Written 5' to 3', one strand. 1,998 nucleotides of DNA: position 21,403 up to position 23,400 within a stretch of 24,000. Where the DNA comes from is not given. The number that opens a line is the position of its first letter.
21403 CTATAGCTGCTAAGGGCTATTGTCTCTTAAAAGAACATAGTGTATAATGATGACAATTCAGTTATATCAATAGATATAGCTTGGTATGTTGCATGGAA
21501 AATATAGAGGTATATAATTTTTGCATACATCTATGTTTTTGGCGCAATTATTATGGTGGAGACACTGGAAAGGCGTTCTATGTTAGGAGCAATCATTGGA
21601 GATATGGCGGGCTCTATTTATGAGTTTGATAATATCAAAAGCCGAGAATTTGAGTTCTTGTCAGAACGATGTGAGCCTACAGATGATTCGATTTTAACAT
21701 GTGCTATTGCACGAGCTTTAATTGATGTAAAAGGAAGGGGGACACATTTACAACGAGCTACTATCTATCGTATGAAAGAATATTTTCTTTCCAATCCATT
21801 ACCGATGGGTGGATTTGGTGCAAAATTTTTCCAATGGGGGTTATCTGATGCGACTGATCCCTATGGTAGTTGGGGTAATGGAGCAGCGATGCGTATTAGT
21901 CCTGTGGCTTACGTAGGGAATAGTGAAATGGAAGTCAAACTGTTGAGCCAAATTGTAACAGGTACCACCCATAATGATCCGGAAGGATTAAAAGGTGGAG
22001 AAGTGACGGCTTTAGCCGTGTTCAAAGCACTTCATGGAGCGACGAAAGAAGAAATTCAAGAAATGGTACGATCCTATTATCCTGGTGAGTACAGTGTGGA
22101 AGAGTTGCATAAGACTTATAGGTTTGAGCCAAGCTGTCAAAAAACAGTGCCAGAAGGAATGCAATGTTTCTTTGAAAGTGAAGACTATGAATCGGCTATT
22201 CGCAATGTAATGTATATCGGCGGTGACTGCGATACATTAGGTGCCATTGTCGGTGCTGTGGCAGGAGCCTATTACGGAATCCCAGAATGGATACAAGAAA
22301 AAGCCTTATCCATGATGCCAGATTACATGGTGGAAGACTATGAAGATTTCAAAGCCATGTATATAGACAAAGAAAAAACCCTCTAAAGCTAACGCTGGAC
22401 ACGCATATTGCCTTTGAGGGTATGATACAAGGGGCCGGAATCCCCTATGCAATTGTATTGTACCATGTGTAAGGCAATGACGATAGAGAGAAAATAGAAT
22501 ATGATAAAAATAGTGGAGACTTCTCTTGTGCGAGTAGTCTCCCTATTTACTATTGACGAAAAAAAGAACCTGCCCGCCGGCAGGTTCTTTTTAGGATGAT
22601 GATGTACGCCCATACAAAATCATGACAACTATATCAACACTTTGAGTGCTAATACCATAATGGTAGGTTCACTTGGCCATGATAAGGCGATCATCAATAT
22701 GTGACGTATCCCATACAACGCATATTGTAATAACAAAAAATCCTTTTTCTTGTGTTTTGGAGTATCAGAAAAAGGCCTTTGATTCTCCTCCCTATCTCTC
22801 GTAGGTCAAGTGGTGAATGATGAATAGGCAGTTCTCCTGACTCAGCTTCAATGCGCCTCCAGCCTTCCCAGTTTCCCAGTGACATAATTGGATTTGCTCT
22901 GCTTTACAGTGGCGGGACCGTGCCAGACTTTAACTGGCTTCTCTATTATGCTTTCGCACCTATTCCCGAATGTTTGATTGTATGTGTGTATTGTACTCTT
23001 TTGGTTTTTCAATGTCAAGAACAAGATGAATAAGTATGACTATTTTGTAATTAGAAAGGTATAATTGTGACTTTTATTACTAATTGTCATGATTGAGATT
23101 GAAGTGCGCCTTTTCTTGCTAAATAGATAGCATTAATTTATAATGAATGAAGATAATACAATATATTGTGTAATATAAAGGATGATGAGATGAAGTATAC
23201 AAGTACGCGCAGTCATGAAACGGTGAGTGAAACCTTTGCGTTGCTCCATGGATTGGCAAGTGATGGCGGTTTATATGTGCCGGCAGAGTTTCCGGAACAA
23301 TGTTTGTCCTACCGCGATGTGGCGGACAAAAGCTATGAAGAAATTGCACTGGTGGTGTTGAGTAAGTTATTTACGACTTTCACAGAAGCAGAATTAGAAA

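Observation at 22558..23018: Orphan cobalamin riboswitch: own strong promoter, no downstream ORF, about 420-nt structured transcript ending at a strong terminator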

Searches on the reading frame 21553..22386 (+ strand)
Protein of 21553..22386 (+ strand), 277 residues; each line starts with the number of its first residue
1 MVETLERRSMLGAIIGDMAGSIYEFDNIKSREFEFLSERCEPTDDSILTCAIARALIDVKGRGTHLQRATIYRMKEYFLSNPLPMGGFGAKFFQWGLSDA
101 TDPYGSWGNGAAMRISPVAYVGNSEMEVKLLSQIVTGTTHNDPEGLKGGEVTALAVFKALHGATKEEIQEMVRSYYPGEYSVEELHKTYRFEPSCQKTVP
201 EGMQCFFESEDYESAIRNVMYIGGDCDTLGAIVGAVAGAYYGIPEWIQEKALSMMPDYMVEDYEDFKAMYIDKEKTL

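Call 7: find_encoding_contigs(protein=window:21553-22386:+, flank=6000, max_places=10)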
Protein window:21553-22386:+ (277 aa): 5 contigs read that carry it; 2 places shown.
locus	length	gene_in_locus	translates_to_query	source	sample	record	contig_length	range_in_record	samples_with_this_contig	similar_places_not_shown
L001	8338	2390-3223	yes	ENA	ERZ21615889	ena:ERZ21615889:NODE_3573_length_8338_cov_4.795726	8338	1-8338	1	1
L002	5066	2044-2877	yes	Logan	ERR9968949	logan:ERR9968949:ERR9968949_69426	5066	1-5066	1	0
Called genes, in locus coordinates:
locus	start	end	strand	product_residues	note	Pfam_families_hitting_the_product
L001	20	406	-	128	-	-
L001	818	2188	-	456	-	PF01554:MatE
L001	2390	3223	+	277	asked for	PF03747:ADP_ribosyl_GH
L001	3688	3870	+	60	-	-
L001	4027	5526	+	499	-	PF14821:Thr_synth_N, PF00291:PALP, PF24857:THR4_C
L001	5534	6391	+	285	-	PF00892:EamA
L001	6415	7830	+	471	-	PF03446:NAD_binding_2, PF00393:6PGD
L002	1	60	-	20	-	?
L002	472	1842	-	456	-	PF01554:MatE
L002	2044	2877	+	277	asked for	PF03747:ADP_ribosyl_GH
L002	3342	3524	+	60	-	-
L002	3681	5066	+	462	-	?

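Call 9: find_related_loci(query=window:21553-22386:+, collection=genome_contigs, flank=5000)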
Query window:21553-22386:+ (277 aa) in genome_contigs; peptide patterns used: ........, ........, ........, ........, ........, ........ (x = any residue, [..] = any of these).
253 stretches matched a pattern; 145 encode a relative of the query (tblastn E <= 1e-3); the best 80 are kept; 80 distinct loci.
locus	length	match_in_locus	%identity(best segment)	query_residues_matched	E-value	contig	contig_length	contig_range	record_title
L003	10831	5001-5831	95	1-277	0e+0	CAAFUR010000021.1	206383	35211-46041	MAG TPA_asm: Veillonellaceae bacterium, isolate HGM14170, WGS project CAAFUR010000000 data, contig: SRS373047_9_k119_127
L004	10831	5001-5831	95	1-277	0e+0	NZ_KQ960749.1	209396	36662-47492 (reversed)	Veillonella sp. DNF00869 Scaffold19, whole genome shotgun sequence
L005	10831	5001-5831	94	1-277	2e-180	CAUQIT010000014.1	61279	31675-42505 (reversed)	MAG TPA_asm: uncultured Veillonella sp. isolate ERR9968934_bin.17_MetaWRAP_v1.3_MAG genome assembly, contig: ERZ21616074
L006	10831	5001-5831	93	1-277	5e-179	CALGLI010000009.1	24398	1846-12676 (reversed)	MAG TPA_asm: uncultured Veillonella sp. isolate ERR589727_bin.7_CONCOCT_v1.1_MAG genome assembly, contig: ERZ773206.360,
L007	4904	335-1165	93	1-277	0e+0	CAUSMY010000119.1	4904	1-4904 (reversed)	MAG TPA_asm: uncultured Veillonella sp. isolate SRR5395396_bin.29_MetaWRAP_v1.3_MAG genome assembly, contig: ERZ14221216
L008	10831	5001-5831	93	1-277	1e-178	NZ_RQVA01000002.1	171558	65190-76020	Veillonella sp. CHU110 contig_0002, whole genome shotgun sequence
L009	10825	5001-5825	93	1-275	2e-178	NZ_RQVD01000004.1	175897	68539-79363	Veillonella sp. CHU740 contig_0004, whole genome shotgun sequence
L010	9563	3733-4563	93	1-277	3e-178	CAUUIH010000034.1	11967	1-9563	MAG TPA_asm: uncultured Veillonella sp. isolate ERR10228861_bin.29_MetaWRAP_v1.3_MAG genome assembly, contig: ERZ2165962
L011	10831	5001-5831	92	1-277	2e-177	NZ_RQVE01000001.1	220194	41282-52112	Veillonella sp. 3891 contig_0001, whole genome shotgun sequence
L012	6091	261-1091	92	1-277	2e-177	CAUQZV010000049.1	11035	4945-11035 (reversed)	MAG TPA_asm: uncultured Veillonella sp. isolate ERR9968989_bin.3_MetaWRAP_v1.3_MAG genome assembly, contig: ERZ21615899.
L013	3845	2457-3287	92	1-277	0e+0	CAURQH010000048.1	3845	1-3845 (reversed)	MAG TPA_asm: uncultured Veillonella sp. isolate ERR9969214_bin.13_MetaWRAP_v1.3_MAG genome assembly, contig: ERZ21616163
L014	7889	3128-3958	92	1-277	3e-177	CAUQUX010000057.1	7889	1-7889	MAG TPA_asm: uncultured Veillonella sp. isolate ERR9968863_bin.7_MetaWRAP_v1.3_MAG genome assembly, contig: ERZ21616046.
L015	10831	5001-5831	92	1-277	2e-175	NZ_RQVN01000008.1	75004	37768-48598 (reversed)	Veillonella sp. VA142 contig_0008, whole genome shotgun sequence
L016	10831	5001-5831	91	1-277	4e-175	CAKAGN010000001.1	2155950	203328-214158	MAG TPA_asm: uncultured Veillonella sp. isolate DRR214960_bin.2_metaWRAP_v1.1_MAG genome assembly, contig: BNJT01000645,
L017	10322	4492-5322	91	1-277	5e-175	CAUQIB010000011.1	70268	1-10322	MAG TPA_asm: uncultured Veillonella sp. isolate ERR9968909_bin.3_MetaWRAP_v1.3_MAG genome assembly, contig: ERZ21615880.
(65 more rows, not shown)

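Call 17: find_homologous_proteins(query=L001:4027-5526:+, max_evalue=1e-100)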
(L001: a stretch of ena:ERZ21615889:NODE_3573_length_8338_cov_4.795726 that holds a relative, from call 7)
Query L001:4027-5526:+ (499 aa): 7962 proteins with E <= 1e-100 among 8000 candidates; the best 120 are listed.
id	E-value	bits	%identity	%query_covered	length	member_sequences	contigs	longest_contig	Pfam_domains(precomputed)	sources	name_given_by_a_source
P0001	0.0e+0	1098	99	100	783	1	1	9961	PF00892.27,PF00291.32,PF24857.2,PF14821.12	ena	-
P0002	0.0e+0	1089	98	100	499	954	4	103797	PF00291.32,PF24857.2,PF14821.12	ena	-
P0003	0.0e+0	1017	93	100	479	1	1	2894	PF00291.32,PF24857.2,PF14821.12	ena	-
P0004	2.2e-296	1001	90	100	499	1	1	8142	PF00291.32,PF24857.2,PF14821.12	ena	-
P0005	5.6e-295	996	89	100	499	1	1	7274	PF00291.32,PF24857.2,PF14821.12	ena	-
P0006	3.5e-292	987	91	100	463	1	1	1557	PF00291.32,PF24857.2,PF14821.12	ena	-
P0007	3.1e-281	951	85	100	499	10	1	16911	PF00291.32,PF24857.2,PF14821.12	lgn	-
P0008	5.7e-272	921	83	100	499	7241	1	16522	PF00291.32,PF24857.2,PF14821.12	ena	-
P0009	1.7e-270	916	82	100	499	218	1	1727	PF00291.32,PF24857.2,PF14821.12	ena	-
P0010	1.2e-267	906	81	100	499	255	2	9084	PF00291.32,PF24857.2,PF14821.12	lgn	-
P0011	1.8e-266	903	80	100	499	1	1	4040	PF00291.32,PF24857.2,PF14821.12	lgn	-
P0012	4.4e-264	895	80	100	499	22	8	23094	PF00291.32,PF24857.2,PF14821.12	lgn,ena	-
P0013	4.3e-262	888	80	100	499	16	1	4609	PF00291.32,PF24857.2,PF14821.12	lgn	-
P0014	1.1e-261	887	80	100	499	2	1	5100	PF00291.32,PF24857.2,PF14821.12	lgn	-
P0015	1.7e-261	886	79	100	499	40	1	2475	PF00291.32,PF24857.2,PF14821.12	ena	-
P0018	1.5e-258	876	80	100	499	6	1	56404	PF00291.32,PF24857.2,PF14821.12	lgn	-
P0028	1.7e-245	833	74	100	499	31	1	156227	PF00291.32,PF24857.2,PF14821.12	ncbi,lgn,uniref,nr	ncbi:threonine synthase [Veillonella montpellierensis]|uniref:threonine synthase n=1 Tax=Veillonella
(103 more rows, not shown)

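Call 18: find_encoding_contigs(protein=P0008, flank=6000, max_places=2)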
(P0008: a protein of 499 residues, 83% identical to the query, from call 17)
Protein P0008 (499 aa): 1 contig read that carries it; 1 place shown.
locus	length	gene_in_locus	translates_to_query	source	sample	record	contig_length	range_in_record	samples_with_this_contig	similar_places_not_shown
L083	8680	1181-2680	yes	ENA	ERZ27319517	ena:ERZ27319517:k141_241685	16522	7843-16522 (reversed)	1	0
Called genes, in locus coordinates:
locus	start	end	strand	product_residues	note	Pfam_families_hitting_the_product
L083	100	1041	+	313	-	PF04261:Dyp_perox_N, PF20628:Dyp_perox_C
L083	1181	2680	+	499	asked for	PF14821:Thr_synth_N, PF00291:PALP, PF24857:THR4_C (weak)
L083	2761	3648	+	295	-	PF00892:EamA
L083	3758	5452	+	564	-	PF13175:AAA_15, PF13304:AAA_21 (faint), PF20469:OLD-like_TOPRIM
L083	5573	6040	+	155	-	PF01741:MscL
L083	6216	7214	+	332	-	PF00389:2-Hacid_dh, PF02826:2-Hacid_dh_C, PF03446:NAD_binding_2 (weak)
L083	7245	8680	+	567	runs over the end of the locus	PF00749:tRNA-synt_1c, PF03950:tRNA-synt_1c_C, PF20974:tRNA-synt_1c_C2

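Call 19: find_encoding_contigs(protein=P0018, flank=6000, max_places=2)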
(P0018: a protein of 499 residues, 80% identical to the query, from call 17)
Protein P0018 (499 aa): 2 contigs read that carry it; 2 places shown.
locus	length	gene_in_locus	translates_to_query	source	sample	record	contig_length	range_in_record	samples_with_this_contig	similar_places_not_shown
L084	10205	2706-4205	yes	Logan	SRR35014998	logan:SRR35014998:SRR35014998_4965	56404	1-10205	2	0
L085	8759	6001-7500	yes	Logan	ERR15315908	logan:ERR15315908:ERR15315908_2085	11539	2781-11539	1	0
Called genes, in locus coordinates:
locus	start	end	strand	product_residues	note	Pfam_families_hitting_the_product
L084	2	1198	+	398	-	?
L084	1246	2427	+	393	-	PF05662:YadA_stalk, PF03895:YadA_anchor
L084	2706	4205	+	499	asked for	PF14821:Thr_synth_N, PF00291:PALP, PF24857:THR4_C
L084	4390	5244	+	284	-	PF00892:EamA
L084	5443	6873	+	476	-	PF03446:NAD_binding_2, PF00393:6PGD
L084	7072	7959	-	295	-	PF01557:FAA_hydrolase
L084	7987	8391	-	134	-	-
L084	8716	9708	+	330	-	PF00389:2-Hacid_dh, PF02826:2-Hacid_dh_C, PF03446:NAD_binding_2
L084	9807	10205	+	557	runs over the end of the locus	PF00749:tRNA-synt_1c, PF03950:tRNA-synt_1c_C, PF20974:tRNA-synt_1c_C2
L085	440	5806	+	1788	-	PF13018:ESPR, PF05658:YadA_head (weak), PF05662:YadA_stalk, PF03895:YadA_anchor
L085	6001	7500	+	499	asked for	PF14821:Thr_synth_N, PF00291:PALP, PF24857:THR4_C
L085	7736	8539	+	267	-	PF00892:EamA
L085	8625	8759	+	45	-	?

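Call 20: find_encoding_contigs(protein=P0028, flank=6000, max_places=2)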
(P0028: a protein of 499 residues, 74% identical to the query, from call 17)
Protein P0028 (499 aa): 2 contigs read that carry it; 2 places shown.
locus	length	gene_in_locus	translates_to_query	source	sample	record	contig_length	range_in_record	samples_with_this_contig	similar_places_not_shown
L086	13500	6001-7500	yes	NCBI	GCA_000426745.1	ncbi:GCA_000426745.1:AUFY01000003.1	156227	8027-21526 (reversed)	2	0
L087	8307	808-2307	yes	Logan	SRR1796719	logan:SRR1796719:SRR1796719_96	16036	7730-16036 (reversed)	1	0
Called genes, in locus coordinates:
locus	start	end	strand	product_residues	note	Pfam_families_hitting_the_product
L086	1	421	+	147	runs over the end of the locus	PF03473:MOSC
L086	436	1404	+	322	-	PF04055:Radical_SAM, PF06463:Mob_synth_C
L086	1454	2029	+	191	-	PF09851:SHOCT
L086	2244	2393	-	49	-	-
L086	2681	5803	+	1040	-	PF18798:LPD3, PF18819:MuF_C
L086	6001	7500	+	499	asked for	PF14821:Thr_synth_N, PF00291:PALP, PF24857:THR4_C (weak)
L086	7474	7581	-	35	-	-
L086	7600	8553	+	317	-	PF00892:EamA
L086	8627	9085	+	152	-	PF01741:MscL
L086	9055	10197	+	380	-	-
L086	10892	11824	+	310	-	PF02826:2-Hacid_dh_C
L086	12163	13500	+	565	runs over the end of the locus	PF00749:tRNA-synt_1c, PF03950:tRNA-synt_1c_C, PF20974:tRNA-synt_1c_C2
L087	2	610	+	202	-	?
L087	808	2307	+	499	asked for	PF14821:Thr_synth_N, PF00291:PALP, PF24857:THR4_C (weak)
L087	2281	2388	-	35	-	-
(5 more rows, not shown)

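Call 28: search_protein_families(library=pfam, proteins=[window:21553-22386:+], max_evalue=0.00001)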
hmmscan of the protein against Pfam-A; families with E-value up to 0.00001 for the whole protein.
window:21553-22386:+ (277 aa): 1 family
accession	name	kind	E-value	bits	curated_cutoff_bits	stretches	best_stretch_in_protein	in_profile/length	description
PF03747.19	ADP_ribosyl_GH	-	1.5e-33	117.1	26.2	1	9-244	2-282/287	ADP-ribosylglycohydrolase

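Call 64: list_cluster_members(proteins=[window:21553-22386:+, window:19981-21351:-, L001:4027-5526:+])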
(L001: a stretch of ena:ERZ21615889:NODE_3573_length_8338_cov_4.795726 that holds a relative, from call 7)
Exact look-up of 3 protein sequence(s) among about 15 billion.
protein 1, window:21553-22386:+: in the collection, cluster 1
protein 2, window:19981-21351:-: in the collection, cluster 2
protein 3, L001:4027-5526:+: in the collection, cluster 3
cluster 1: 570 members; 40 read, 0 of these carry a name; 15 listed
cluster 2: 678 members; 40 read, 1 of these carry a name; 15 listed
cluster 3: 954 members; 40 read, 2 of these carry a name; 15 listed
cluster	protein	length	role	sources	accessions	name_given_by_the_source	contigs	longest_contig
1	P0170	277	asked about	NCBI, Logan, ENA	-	-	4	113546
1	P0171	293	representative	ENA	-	-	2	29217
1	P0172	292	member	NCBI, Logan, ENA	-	-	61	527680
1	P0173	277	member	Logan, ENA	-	-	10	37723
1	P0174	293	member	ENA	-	-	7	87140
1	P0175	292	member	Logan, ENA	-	-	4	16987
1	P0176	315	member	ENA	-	-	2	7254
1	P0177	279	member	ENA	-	-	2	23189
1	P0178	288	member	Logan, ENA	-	-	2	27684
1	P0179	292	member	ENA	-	-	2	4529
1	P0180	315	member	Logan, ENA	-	-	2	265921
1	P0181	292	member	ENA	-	-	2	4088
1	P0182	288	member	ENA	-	-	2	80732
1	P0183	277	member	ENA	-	-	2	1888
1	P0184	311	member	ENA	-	-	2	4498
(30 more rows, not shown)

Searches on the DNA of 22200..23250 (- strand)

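Call 6: search_rna_families(source=window, start=22200, end=23250, threshold=evalue, max_evalue=10)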
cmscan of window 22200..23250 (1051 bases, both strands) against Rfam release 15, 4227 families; matches with E-value up to 10: 17.
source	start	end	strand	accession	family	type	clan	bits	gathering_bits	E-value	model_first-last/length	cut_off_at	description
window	22810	22978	-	RF00174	Cobalamin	Cis-reg; riboswitch;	CL00101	98.9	31.5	2.9e-25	1-189/189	no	Cobalamin riboswitch aptamer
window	22508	22595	+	RF02064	STnc370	Gene; sRNA;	-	34.9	54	0.0083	1-71/71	no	Enterobacterial sRNA STnc370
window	22557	22620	-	RF02064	STnc370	Gene; sRNA;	-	25.5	54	0.8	1-71/71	no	Enterobacterial sRNA STnc370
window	22558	22646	-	RF02449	ncr1015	Gene; sRNA;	-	25.1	60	0.5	1-121/121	no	Bacillus sRNA ncr1015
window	22494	22595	+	RF02449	ncr1015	Gene; sRNA;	-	24.7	60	0.6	1-121/121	no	Bacillus sRNA ncr1015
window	22559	22591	+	RF02083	OrzO-P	Gene; antitoxin;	-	24.4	60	0.23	43-76/76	no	OrzO-P RNA antitoxin family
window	22562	22624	-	RF02083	OrzO-P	Gene; antitoxin;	-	22.6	60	0.54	1-76/76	no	OrzO-P RNA antitoxin family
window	22483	22593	+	RF01470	rli38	Gene; sRNA;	-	21.4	49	3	1-150/150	no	Listeria sRNA rli38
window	22559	22633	-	RF01859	Phe_leader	Cis-reg; leader;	-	20.5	55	1.2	1-125/125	no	Phenylalanine leader peptide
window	22481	22593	+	RF02618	SSRC34_2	Gene; sRNA;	-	20.1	48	1.7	1-125/125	no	Streptococcus sRNA 34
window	22507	22591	+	RF00265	SNORA69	Gene; snRNA; snoRNA; HACA-box;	-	19.7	47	1.2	1-132/132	no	Small nucleolar RNA SNORA69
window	22502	22555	+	RF00979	mir-553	Gene; miRNA;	-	16.7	82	6.3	1-62/62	no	mir-553 microRNA precursor family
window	22452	22596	+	RF02048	STnc30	Gene; sRNA;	-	16.4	120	9.3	1-132/132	no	Salmonella enterica conserved region STnc30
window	22563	22659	-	RF02144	rsmX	Gene;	CL00106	15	56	4.3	1-114/114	no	rsmX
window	22814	22883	-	RF02213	ZFAT-AS1_3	Gene; lncRNA;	-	14.4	70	2.2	1-80/80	no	ZFAT antisense RNA 1 conserved region 3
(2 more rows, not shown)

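Call 53: search_dna_similar(query=window:22552-22760:-, collection=plasmids, mode=distant, max_evalue=0.01, max_rows=10)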
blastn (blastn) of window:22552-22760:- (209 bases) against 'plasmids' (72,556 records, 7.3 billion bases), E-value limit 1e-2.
No match.

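Call 54: search_dna_similar(query=window:22552-22760:-, collection=phages, mode=distant, max_evalue=0.01, max_rows=10)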
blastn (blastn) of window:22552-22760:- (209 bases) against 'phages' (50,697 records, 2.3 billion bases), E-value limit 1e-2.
No match.
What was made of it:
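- Tried and rejected: No match in plasmids or phages (calls 53, 54).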

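Call 65: search_rna_families(source=window, start=22590, end=22812, threshold=evalue, max_evalue=10)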
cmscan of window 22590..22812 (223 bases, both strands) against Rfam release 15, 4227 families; matches with E-value up to 10: 4.
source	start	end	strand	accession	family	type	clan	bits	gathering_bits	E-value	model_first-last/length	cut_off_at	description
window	22607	22689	-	RF01189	sn1502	Gene; snRNA; snoRNA; CD-box;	-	15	60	1.8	1-87/87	no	Small nucleolar RNA sn1502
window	22714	22776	+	RF02418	Spd-sr07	Gene; sRNA;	-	14.5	55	8.3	1-63/63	no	Streptococcus sRNA Spd-sr07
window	22694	22771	+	RF01561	DdR11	Gene; snRNA; snoRNA; CD-box;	-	12.7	65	4.5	1-76/76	no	Dictyostelium snoRNA DdR11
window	22595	22621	+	RF01134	sR30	Gene; snRNA; snoRNA; CD-box;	-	11.3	38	1.2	31-57/57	no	Small nucleolar RNA sR30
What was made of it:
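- Tried and rejected: Known RNA family for the 3' domain: nothing in Rfam even at E up to 10 (calls 6, 65).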

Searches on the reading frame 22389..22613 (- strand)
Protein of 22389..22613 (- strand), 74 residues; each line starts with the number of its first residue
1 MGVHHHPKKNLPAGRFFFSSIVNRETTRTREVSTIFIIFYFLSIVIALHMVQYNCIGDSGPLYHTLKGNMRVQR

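Call 50: find_homologous_proteins(query=window:22389-22613:-, max_evalue=10)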
Query window:22389-22613:- (74 aa): 1 proteins with E <= 10 among 1 candidates.
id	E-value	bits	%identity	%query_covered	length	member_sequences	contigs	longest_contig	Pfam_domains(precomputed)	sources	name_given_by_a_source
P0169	2.2e-6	46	46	100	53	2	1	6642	-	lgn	-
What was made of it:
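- Tried and rejected: A protein search with the spurious 74-aa ORF across T2 found one in-clade hit (call 50).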

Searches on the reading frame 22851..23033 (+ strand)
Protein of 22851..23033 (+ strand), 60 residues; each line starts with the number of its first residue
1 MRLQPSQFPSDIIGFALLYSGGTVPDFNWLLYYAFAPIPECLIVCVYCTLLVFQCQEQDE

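Call 57: find_encoding_contigs(protein=window:22851-23033:+, flank=3000, max_places=10)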
Protein window:22851-23033:+ (60 aa): 21 contigs read that carry it; 10 places shown.
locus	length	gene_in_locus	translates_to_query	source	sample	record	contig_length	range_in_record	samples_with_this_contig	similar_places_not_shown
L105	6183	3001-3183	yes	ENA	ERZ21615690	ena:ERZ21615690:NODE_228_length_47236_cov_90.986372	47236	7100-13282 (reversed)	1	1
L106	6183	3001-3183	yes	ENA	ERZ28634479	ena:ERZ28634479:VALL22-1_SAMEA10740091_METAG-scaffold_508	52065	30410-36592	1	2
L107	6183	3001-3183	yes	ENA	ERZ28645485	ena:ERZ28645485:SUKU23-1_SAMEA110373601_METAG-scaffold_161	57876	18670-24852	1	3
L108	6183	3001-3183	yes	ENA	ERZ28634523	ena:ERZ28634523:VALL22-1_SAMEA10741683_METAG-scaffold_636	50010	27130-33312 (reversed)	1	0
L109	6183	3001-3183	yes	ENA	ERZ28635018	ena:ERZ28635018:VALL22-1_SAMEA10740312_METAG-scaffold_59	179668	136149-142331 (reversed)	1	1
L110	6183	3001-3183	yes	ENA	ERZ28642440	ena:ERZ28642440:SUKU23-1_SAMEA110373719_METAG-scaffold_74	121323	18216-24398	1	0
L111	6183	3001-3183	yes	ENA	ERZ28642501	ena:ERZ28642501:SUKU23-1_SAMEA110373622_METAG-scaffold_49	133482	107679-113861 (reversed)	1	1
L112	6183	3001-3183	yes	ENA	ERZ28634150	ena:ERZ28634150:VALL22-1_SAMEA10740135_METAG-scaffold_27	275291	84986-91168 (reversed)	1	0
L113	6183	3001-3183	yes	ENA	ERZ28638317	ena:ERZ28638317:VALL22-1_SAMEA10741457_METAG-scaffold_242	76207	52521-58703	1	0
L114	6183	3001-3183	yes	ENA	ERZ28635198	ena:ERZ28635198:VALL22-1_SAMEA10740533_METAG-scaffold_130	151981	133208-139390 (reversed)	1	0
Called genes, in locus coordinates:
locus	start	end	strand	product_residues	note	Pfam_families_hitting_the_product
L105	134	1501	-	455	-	PF01554:MatE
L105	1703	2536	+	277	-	PF03747:ADP_ribosyl_GH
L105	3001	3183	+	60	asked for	-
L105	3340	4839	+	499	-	PF14821:Thr_synth_N, PF00291:PALP, PF24857:THR4_C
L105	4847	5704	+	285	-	PF00892:EamA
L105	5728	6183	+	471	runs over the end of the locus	PF03446:NAD_binding_2, PF00393:6PGD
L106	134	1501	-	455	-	PF01554:MatE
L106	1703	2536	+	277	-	PF03747:ADP_ribosyl_GH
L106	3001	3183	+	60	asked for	-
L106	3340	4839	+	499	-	PF14821:Thr_synth_N, PF00291:PALP, PF24857:THR4_C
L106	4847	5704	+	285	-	PF00892:EamA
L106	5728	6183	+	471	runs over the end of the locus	PF03446:NAD_binding_2, PF00393:6PGD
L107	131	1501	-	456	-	PF01554:MatE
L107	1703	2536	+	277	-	PF03747:ADP_ribosyl_GH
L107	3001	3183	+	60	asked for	-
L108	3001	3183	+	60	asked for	-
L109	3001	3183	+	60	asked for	-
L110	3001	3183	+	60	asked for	-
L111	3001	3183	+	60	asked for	-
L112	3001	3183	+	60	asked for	-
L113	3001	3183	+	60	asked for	-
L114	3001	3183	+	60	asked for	-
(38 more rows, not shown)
